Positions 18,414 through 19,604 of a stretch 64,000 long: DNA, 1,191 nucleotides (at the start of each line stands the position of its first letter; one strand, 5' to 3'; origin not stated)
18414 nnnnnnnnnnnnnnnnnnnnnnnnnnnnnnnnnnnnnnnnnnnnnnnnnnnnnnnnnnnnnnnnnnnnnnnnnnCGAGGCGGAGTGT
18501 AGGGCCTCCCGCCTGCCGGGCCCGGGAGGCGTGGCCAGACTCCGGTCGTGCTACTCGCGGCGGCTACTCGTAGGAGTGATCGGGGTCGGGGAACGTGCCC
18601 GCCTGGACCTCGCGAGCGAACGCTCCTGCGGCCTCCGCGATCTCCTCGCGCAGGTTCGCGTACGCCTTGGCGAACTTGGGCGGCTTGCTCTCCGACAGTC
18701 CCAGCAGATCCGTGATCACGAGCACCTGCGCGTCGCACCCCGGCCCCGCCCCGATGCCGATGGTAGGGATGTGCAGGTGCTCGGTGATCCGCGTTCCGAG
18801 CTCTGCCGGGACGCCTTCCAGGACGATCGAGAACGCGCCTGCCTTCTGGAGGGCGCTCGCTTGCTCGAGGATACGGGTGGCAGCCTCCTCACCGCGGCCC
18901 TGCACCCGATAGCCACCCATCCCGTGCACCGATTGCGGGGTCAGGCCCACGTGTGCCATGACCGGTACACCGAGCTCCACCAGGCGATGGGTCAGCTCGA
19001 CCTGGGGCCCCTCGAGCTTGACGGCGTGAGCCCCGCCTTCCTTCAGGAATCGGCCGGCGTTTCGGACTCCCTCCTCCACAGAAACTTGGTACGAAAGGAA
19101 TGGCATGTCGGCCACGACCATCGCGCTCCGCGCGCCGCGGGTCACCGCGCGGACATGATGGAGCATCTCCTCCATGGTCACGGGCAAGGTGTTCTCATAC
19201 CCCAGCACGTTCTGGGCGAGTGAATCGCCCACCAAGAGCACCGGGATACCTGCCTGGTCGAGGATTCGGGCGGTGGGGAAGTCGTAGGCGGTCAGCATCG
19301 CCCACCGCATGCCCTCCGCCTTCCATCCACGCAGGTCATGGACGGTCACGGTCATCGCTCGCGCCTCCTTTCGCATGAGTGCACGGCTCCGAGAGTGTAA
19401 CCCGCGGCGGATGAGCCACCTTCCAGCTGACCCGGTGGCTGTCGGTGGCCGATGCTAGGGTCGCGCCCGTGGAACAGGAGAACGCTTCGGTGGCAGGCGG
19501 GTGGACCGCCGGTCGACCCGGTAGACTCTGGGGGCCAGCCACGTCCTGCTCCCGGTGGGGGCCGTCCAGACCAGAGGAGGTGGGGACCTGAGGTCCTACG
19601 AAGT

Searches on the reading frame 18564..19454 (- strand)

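Call 15: search_protein_families(library=pfam, proteins=[window:18564-19454:-], max_evalue=0.001)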
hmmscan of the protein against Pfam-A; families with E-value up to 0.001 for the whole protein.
window:18564-19454:- (296 aa): 2 families
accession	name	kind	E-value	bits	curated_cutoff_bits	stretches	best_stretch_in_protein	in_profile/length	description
PF02548.21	Pantoate_transf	-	2.8e-111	371.5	28.7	1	36-290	2-258/259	Ketopantoate hydroxymethyltransferase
PF13714.12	PEP_mutase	-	7.2e-05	22.9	31.5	1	48-148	8-105/240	Phosphoenolpyruvate phosphomutase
